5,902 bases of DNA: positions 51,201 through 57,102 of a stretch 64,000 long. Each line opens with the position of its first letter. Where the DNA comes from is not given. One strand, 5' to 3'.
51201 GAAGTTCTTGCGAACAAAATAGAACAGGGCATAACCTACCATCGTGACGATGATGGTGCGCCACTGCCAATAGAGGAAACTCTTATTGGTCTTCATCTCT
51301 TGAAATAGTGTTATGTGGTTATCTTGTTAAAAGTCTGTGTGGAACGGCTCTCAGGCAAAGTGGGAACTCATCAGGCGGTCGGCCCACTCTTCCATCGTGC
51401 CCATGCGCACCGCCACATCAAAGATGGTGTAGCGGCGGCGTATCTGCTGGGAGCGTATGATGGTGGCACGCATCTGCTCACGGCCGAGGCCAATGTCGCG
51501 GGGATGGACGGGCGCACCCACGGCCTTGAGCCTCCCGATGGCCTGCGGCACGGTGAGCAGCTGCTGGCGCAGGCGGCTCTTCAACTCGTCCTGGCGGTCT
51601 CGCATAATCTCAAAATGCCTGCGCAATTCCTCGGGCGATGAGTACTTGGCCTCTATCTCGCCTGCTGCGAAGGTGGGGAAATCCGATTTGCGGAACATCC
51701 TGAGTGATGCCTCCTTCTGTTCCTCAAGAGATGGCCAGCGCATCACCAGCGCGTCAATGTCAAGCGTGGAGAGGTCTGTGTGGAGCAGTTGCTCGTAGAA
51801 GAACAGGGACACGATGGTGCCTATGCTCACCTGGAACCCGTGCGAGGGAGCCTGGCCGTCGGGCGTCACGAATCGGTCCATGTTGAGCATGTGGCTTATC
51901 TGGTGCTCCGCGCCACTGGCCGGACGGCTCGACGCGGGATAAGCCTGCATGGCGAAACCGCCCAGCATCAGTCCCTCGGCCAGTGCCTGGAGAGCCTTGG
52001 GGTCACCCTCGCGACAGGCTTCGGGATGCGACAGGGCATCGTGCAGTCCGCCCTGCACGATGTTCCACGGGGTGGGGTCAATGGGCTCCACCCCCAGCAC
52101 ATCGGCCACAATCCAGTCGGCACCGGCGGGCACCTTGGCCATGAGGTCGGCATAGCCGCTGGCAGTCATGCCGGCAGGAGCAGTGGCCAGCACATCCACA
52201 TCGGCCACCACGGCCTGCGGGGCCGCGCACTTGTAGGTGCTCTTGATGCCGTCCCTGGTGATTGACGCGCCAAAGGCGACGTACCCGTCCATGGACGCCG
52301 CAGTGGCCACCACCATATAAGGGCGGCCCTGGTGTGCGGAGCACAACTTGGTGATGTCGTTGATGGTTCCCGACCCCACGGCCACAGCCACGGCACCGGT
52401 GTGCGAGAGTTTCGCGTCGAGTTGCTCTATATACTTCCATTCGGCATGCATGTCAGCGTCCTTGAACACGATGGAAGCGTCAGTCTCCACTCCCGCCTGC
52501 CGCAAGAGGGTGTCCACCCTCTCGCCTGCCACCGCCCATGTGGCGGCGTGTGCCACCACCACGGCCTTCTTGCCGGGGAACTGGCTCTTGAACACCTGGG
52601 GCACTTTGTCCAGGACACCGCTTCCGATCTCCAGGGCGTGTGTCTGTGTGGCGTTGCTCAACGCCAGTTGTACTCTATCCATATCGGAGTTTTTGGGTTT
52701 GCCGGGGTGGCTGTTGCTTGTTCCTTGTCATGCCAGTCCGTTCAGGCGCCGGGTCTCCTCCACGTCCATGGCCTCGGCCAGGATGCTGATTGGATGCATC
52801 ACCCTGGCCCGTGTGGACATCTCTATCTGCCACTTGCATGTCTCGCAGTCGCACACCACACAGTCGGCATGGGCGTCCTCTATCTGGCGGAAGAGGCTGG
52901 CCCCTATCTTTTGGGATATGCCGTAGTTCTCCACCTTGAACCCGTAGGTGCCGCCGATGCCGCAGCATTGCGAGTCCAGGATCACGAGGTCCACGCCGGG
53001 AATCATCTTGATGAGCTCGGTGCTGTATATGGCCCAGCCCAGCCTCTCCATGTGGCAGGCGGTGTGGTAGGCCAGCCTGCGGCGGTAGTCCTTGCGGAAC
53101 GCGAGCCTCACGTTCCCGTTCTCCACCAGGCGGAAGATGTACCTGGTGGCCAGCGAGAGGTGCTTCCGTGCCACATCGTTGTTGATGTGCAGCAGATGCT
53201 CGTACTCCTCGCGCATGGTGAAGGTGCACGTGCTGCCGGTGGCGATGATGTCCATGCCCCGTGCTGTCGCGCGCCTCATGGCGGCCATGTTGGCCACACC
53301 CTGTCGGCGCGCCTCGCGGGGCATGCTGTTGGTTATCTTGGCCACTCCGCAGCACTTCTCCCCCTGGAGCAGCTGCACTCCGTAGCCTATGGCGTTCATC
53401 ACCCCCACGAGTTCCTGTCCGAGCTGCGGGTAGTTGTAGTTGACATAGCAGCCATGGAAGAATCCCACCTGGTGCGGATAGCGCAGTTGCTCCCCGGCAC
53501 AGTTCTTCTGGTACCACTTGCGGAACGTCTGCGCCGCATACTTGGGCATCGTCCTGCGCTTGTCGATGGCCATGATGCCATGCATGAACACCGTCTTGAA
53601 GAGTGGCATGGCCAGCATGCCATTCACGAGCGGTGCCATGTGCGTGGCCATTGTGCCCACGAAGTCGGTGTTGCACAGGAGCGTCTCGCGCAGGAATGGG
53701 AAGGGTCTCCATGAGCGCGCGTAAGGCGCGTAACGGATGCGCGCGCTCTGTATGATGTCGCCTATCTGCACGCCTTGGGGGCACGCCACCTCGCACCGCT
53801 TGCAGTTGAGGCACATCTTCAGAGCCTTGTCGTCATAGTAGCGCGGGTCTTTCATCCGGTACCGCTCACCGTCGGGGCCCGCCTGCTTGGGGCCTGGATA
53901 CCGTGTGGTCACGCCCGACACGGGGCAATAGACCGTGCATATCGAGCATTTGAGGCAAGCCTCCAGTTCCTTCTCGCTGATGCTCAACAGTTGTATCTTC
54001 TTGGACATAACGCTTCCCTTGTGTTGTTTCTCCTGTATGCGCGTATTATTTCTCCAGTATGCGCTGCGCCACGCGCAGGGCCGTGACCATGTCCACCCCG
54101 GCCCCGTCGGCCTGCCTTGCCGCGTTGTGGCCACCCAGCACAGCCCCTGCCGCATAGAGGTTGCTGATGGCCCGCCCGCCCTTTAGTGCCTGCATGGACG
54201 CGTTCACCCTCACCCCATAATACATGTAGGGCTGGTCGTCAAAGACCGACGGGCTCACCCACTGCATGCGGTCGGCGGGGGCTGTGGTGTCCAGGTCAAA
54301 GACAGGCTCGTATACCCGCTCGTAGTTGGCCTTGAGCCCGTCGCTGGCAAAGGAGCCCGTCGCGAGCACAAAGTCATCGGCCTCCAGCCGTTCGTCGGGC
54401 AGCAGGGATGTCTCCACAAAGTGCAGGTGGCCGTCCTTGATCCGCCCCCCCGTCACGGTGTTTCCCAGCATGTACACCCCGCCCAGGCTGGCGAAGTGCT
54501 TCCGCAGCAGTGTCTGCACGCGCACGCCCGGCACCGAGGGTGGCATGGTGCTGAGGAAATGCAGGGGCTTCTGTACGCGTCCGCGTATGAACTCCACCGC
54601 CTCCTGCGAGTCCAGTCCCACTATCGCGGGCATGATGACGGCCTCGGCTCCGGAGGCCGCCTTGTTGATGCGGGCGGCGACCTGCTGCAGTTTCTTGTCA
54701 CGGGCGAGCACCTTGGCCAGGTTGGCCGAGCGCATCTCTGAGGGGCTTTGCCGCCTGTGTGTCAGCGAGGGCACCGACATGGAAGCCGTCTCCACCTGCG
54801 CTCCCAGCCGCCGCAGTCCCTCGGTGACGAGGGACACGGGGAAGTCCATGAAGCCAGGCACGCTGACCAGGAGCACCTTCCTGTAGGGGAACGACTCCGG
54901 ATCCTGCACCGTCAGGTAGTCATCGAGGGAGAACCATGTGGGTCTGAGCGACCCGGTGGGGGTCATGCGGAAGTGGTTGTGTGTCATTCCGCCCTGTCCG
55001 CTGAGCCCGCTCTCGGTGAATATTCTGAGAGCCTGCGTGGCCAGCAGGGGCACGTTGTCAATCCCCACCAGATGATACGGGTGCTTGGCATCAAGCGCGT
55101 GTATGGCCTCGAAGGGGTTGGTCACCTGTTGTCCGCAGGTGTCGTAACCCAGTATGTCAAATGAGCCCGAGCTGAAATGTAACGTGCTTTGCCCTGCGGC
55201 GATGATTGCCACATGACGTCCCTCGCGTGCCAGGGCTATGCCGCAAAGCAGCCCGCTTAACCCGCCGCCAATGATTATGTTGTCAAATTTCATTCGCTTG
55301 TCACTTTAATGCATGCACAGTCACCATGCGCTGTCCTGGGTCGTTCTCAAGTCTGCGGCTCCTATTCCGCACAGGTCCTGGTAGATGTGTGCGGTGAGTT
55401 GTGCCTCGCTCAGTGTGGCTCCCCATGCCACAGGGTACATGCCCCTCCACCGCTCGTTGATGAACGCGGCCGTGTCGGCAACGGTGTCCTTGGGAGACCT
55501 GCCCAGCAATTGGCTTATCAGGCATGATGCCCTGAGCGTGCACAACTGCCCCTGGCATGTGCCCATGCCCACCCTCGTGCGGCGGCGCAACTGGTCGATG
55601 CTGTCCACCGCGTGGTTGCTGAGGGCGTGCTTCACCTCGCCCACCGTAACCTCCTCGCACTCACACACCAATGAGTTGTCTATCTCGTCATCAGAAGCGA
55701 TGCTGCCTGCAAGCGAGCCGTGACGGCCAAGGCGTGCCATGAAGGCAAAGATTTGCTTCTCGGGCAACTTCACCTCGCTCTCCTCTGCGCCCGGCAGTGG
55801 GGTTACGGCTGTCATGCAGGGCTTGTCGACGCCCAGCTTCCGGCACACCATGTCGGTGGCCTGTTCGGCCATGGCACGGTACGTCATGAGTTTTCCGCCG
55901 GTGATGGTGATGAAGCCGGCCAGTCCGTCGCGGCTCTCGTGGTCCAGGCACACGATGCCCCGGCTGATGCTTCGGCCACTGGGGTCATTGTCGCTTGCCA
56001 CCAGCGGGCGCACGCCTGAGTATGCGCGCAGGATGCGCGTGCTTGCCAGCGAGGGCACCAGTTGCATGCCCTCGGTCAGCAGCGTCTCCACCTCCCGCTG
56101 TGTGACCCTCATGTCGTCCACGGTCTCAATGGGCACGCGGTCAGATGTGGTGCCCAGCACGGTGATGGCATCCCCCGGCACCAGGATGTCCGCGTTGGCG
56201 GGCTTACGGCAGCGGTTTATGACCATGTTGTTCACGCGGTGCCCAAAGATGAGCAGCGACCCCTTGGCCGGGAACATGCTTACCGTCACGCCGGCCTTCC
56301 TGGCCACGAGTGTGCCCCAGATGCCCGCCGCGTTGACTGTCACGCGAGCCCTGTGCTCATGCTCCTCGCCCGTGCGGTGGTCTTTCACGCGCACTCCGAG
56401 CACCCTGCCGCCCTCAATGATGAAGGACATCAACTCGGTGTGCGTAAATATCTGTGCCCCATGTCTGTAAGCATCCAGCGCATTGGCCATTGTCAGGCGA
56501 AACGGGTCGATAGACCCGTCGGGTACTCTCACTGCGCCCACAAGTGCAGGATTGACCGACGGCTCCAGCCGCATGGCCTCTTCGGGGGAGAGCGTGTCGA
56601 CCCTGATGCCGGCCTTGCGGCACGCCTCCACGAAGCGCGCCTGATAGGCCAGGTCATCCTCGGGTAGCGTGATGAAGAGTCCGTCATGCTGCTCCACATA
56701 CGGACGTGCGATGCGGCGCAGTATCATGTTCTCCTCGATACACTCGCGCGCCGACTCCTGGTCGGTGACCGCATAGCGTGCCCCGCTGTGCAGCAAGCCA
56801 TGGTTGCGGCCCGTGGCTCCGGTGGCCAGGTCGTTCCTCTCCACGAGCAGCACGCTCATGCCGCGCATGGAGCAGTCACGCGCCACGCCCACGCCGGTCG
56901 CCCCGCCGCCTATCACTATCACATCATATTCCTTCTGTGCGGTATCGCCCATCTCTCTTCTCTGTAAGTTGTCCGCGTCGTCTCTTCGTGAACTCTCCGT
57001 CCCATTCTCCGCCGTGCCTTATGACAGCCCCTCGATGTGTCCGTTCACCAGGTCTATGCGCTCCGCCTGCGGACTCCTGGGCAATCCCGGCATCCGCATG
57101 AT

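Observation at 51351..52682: AraM-type sn-glycerol-1-phosphate dehydrogenase homolog embedded in an anaerobic glycerol-3-phosphate dehydrogenase (glpABC) operon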

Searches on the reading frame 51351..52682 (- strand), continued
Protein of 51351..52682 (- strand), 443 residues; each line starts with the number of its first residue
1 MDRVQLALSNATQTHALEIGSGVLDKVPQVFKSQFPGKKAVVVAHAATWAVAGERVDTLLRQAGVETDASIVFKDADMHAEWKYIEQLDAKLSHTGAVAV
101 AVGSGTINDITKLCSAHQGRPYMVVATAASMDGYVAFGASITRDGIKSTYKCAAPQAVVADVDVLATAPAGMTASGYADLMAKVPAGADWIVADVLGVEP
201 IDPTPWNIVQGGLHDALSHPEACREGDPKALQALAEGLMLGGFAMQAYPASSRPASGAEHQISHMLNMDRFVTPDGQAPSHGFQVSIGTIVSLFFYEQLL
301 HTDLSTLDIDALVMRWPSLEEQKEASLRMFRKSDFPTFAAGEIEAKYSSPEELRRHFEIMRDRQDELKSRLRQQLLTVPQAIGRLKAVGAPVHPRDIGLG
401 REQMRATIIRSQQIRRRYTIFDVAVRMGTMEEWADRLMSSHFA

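Call 79: find_encoding_contigs(protein=P0079, flank=8000, max_places=1)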
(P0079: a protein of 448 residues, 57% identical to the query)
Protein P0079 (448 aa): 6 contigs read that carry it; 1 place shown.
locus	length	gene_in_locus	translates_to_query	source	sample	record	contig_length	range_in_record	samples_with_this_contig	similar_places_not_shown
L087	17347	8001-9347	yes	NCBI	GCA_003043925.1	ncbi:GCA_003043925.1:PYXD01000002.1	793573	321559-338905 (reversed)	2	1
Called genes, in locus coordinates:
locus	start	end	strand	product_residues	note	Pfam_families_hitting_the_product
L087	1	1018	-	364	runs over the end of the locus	PF18174:HU-CCDC81_bac_1, PF18175:HU-CCDC81_bac_2, PF05036:SPOR (weak)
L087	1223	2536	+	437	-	PF03446:NAD_binding_2 (faint), PF03721:UDPG_MGDP_dh_N, PF00984:UDPG_MGDP_dh, PF03720:UDPG_MGDP_dh_C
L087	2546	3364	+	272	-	PF15889:DUF4738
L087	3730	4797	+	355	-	PF04055:Radical_SAM, PF13186:SPASM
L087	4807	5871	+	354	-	PF01408:GFO_IDH_MocA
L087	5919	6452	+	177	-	-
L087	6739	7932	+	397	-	-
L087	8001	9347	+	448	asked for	PF13685:Fe-ADH_2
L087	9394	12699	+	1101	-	PF13620:CarboxypepD_reg, PF13715:CarbopepD_reg_2, PF07715:Plug, PF00593:TonB_dep_Rec_b-barrel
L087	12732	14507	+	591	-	PF14322:SusD-like_3, PF07980:SusD_RagB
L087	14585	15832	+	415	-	PF13004:BACON (faint)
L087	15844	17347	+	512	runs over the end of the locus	PF16371:MetallophosN, PF00149:Metallophos, PF16370:MetallophosC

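Call 80: find_encoding_contigs(protein=P0099, flank=8000, max_places=1)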
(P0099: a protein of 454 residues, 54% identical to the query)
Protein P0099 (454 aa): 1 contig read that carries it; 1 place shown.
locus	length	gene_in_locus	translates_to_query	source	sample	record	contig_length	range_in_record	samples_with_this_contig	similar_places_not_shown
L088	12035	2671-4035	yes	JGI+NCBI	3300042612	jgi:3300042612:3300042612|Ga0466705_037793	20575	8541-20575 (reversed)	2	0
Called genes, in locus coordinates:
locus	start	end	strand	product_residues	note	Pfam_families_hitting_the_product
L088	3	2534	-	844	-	?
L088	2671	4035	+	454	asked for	PF00465:Fe-ADH, PF13685:Fe-ADH_2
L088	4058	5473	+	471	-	PF01938:TRAM, PF21579:PabTrmU54_TRAM_dom (weak), PF13649:Methyltransf_25 (faint), PF05175:MTS (faint), PF02475:TRM5-TYW2_MTfase (faint), PF13847:Methyltransf_31, PF05958:tRNA_U5-meth_tr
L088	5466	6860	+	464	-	PF00497:SBP_bac_3, PF01464:SLT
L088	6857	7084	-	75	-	-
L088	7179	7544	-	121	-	-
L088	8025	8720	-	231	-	PF05711:TylF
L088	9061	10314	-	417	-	PF00111:Fer2, PF00970:FAD_binding_6 (weak), PF00175:NAD_binding_1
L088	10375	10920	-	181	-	PF02508:Rnf-Nqr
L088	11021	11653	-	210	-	PF02508:Rnf-Nqr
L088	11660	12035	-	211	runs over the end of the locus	PF04205:FMN_bind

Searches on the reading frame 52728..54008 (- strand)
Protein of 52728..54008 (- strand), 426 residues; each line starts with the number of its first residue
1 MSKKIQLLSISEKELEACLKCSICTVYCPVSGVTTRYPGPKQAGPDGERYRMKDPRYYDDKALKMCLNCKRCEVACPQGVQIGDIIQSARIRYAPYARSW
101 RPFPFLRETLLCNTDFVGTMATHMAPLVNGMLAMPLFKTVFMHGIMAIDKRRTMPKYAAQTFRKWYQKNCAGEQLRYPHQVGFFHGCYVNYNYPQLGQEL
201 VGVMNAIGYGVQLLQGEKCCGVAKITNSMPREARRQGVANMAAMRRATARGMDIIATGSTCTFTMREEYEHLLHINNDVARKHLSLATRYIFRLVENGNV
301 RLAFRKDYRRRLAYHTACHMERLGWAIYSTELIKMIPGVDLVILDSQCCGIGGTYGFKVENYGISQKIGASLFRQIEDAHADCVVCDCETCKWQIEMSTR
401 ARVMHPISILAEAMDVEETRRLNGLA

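Call 3: search_protein_families(library=pfam, proteins=[window:52728-54008:-])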
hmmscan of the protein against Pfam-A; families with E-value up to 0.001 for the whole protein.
window:52728-54008:- (426 aa): 6 families
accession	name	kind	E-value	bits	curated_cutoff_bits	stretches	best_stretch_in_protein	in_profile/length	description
PF02754.22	CCG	-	7.3e-25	87.3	20.6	2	313-395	2-84/85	Cysteine-rich domain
PF13183.11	Fer4_8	-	2.9e-10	41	27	1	14-80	1-68/68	4Fe-4S dicluster domain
PF12838.12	Fer4_7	-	7.5e-06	26.8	27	1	18-80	2-52/52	4Fe-4S dicluster domain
PF13534.11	Fer4_17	-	0.00025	22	22.2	1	17-80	1-60/61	4Fe-4S dicluster domain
PF13187.11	Fer4_9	-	0.00064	20.1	27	1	17-79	1-50/52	4Fe-4S dicluster domain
PF00037.32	Fer4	-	0.00081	19.5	21.1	0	65-80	7-22/24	4Fe-4S binding domain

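Call 4: search_protein_families(library=ncbifam, proteins=[window:52728-54008:-])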
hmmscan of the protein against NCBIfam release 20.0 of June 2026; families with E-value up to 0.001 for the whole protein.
window:52728-54008:- (426 aa): 13 families
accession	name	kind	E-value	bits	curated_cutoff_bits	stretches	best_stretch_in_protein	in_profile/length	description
TIGR03379.1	glycerol3P_GlpC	equivalog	3.9e-165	549.4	279.9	1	14-414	3-396/397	anaerobic glycerol-3-phosphate dehydrogenase subunit GlpC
NF008369.0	PRK11168.1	equivalog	1.2e-147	492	278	1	11-414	6-399/401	anaerobic glycerol-3-phosphate dehydrogenase subunit C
NF045670.1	quin_L_LdhH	equivalog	3.8e-46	157.7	800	1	13-400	301-690/706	L-lactate dehydrogenase (quinone) large subunit LdhH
NF004898.0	PRK06259.1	equivalog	2.6e-27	95.6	385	2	151-400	237-468/488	fumarate reductase (CoM/CoB) subunit TfrB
NF008434.0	PRK11274.1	equivalog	1.3e-24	86.9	333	1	11-414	18-407/409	glycolate oxidase subunit GlcF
NF049975.1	2HglutDHaseYdiJ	equivalog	2e-23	82.2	1350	1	61-413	667-1017/1018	D-2-hydroxyglutarate dehydrogenase YdiJ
TIGR03288.1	CoB_CoM_SS_B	equivalog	6.3e-10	38.8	345.15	1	181-280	2-98/290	CoB--CoM heterodisulfide reductase subunit B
NF038018.1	qmoC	equivalog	4.3e-08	33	300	1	13-90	15-88/360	quinone-interacting membrane-bound oxidoreductase complex subunit QmoC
NF042965.1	MFR_anch_SdhE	equivalog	2.4e-07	30.6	500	0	181-274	3-93/282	8-methylmenaquinol:fumarate reductase membrane anchor subunit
TIGR00384.1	dhsB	subfamily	2.3e-05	23.9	88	1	12-89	136-221/222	succinate dehydrogenase and fumarate reductase iron-sulfur protein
TIGR00314.1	cdhA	equivalog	3.2e-05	21.9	781.3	1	14-92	397-465/784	CO dehydrogenase/acetyl-CoA synthase complex subunit alpha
TIGR03290.1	CoB_CoM_SS_C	equivalog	6.4e-05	23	160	1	16-90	2-72/144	CoB--CoM heterodisulfide reductase subunit C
NF009226.0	PRK12576.1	equivalog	0.00045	19.6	344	0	17-91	155-235/317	succinate dehydrogenase/fumarate reductase iron-sulfur subunit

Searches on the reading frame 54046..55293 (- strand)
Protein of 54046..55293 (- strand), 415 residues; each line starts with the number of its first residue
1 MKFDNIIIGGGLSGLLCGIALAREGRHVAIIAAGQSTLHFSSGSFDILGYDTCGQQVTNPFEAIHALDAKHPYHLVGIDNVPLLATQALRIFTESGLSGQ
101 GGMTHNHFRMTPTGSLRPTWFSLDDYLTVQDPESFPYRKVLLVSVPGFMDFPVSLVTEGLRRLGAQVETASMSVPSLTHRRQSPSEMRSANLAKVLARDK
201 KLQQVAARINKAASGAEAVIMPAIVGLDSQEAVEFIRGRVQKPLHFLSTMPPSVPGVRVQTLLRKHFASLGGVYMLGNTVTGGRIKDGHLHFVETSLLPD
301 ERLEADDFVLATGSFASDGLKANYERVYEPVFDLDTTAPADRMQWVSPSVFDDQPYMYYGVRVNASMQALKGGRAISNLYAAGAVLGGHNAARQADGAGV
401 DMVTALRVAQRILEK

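Call 3: search_protein_families(library=pfam, proteins=[window:54046-55293:-])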
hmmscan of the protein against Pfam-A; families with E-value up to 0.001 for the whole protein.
window:54046-55293:- (415 aa): 5 families
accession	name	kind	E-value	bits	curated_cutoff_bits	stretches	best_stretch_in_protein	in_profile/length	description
PF00890.30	FAD_binding_2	-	1.9e-54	185.9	20.4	1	4-400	1-414/414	FAD binding domain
PF01266.30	DAO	-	1.1e-06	28.8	27.9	1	6-47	3-45/353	FAD dependent oxidoreductase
PF03486.20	HI0933_like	-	4e-05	23.6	50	0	4-36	2-34/244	HI0933-like protein Rossmann domain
PF13450.12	NAD_binding_8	-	0.00011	22.9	21.9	1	7-34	1-28/68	NAD(P)-binding Rossmann-like domain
PF07992.20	Pyr_redox_2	-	0.00046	20.1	26.1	0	6-35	4-175/291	Pyridine nucleotide-disulphide oxidoreductase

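Call 4: search_protein_families(library=ncbifam, proteins=[window:54046-55293:-])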
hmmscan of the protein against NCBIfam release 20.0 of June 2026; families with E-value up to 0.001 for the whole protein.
window:54046-55293:- (415 aa): 16 families
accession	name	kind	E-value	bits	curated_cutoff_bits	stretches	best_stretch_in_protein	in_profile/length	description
TIGR03378.1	glycerol3P_GlpB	equivalog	1e-122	410.2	174.15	1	3-413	1-419/419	anaerobic glycerol-3-phosphate dehydrogenase subunit GlpB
NF003719.0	PRK05329.1-2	equivalog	1.3e-120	403.2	359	1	1-414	1-418/423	glycerol-3-phosphate dehydrogenase subunit GlpB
NF003720.0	PRK05329.1-3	equivalog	4e-104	348.7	313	1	1-414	1-424/437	glycerol-3-phosphate dehydrogenase subunit GlpB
NF003721.0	PRK05329.1-4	equivalog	4.7e-100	335.5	403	1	1-415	1-427/428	glycerol-3-phosphate dehydrogenase subunit GlpB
NF003718.0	PRK05329.1-1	equivalog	3.3e-95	319.5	370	1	1-414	1-413/419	glycerol-3-phosphate dehydrogenase subunit GlpB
NF003722.0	PRK05329.1-5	equivalog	2.1e-59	201.9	349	1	4-408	6-418/428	glycerol-3-phosphate dehydrogenase subunit GlpB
NF003725.0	PRK05329.2-4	equivalog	2e-55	188.5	345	1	1-412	7-422/429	glycerol-3-phosphate dehydrogenase subunit GlpB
NF003726.0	PRK05329.2-5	equivalog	2.4e-51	174.8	354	1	4-410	3-409/415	glycerol-3-phosphate dehydrogenase subunit GlpB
NF003724.0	PRK05329.2-3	equivalog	5.9e-51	173.8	327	1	6-413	5-418/426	glycerol-3-phosphate dehydrogenase subunit GlpB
NF003723.0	PRK05329.2-1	equivalog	2.1e-18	66.3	680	1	3-405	9-425/436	glycerol-3-phosphate dehydrogenase subunit GlpB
NF006130.0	PRK08274.1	equivalog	3.2e-07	29.5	369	0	356-403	398-445/467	FAD-dependent tricarballylate dehydrogenase TcuA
TIGR00275.1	TIGR00275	subfamily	0.00014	20.9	183.8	0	6-37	2-33/401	aminoacetone oxidase family FAD-binding enzyme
NF005691.0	PRK07494.1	equivalog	0.00022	19.9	459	1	3-34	9-40/404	UbiH/UbiF family hydroxylase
TIGR02352.1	thiamin_ThiO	equivalog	0.00028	20.1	250.8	0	6-35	2-31/351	glycine oxidase ThiO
TIGR03467.1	HpnE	equivalog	0.00045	19.7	283.05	0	6-35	2-31/430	hydroxysqualene dehydroxylase HpnE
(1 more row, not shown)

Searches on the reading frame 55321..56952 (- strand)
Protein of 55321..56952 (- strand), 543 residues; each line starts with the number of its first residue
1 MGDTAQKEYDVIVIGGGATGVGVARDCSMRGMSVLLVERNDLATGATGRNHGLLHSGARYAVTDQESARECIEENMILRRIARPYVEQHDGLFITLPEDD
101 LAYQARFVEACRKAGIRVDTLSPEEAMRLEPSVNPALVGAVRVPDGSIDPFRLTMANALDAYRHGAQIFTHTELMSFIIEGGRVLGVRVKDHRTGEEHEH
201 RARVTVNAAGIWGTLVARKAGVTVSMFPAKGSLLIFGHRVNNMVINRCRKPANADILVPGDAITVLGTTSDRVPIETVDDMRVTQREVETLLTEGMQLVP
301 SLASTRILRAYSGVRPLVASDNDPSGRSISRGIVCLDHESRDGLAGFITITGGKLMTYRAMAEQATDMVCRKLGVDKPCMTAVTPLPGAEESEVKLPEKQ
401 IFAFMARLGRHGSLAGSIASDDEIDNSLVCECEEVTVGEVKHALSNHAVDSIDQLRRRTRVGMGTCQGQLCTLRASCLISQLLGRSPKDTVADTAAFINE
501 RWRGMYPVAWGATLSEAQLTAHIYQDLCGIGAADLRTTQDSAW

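Call 3: search_protein_families(library=pfam, proteins=[window:55321-56952:-])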
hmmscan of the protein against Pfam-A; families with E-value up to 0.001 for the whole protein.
window:55321-56952:- (543 aa): 7 families
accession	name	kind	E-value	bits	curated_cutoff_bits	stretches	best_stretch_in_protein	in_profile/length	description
PF01266.30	DAO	-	2.8e-58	198.6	27.9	1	10-359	1-353/353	FAD dependent oxidoreductase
PF04324.20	Fer2_BFD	-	7.8e-10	39.4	26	1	428-475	1-44/50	BFD-like [2Fe-2S] binding domain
PF00890.30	FAD_binding_2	-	1.9e-09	37.6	20.4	1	154-218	144-211/414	FAD binding domain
PF12831.13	FAD_oxidored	-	2.4e-09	37.4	27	1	10-49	1-40/416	FAD dependent oxidoreductase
PF01494.25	FAD_binding_3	-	3.1e-07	30.4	22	0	161-230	110-177/349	FAD binding domain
PF17806.6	SO_alpha_A3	-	1.9e-05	25.3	23.1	1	429-490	6-66/87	Sarcosine oxidase A3 domain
PF07992.20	Pyr_redox_2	-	0.00072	19.5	26.1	0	9-60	1-53/291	Pyridine nucleotide-disulphide oxidoreductase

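Call 4: search_protein_families(library=ncbifam, proteins=[window:55321-56952:-])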
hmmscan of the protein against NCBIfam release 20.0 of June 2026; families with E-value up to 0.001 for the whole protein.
window:55321-56952:- (543 aa): 47 families (the best 25 are shown)
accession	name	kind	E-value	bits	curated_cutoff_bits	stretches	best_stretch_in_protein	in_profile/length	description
NF008313.0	PRK11101.1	equivalog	1.5e-245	816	425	1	3-536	3-540/548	anaerobic glycerol-3-phosphate dehydrogenase subunit A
TIGR03377.1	glycerol3P_GlpA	equivalog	1.9e-225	749.4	552.8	1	10-532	1-526/530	anaerobic glycerol-3-phosphate dehydrogenase subunit GlpA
NF008899.0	PRK12266.1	equivalog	2.1e-47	161.8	360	1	5-468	3-487/508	glycerol-3-phosphate dehydrogenase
NF009906.0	PRK13369.1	equivalog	2.3e-42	145.2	352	2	137-393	141-398/502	glycerol-3-phosphate dehydrogenase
NF033461.1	glycerol3P_ox_1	equivalog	2.8e-31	108.5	840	1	5-321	15-352/607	type 1 glycerol-3-phosphate oxidase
TIGR02352.1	thiamin_ThiO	equivalog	5.2e-21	75.1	250.8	1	11-324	1-311/351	glycine oxidase ThiO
NF033460.1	glycerol3P_ox_II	equivalog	2.4e-17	63.2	460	1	8-323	1-323/361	type 2 glycerol-3-phosphate oxidase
NF008726.1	PRK11728.1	equivalog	1.5e-14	53.7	299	1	9-226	1-215/389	L-2-hydroxyglutarate oxidase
TIGR03364.1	HpnW_proposed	hypoth_equivalog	5e-14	52.2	285.1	1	9-150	1-144/365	TIGR03364 family FAD-dependent oxidoreductase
NF041080.1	DGGGPL_reductase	equivalog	1.8e-12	46.9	580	1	160-214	104-158/447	digeranylgeranylglycerophospholipid reductase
NF001933.0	PRK00711.1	subfamily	3.7e-11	42.7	383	1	97-234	143-278/429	D-amino acid dehydrogenase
TIGR01373.1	soxB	subfamily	7e-11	41.6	529.45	1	5-318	27-342/407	sarcosine oxidase subunit beta family protein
NF009074.0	PRK12409.1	equivalog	1.3e-09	37.8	494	1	94-232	139-277/410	D-amino acid dehydrogenase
TIGR01372.1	soxA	subfamily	3.9e-09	34.9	1164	1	6-53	166-213/996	sarcosine oxidase subunit alpha family protein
NF008425.0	PRK11259.1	equivalog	1.4e-08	34.1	257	1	6-218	2-210/377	N-methyl-L-tryptophan oxidase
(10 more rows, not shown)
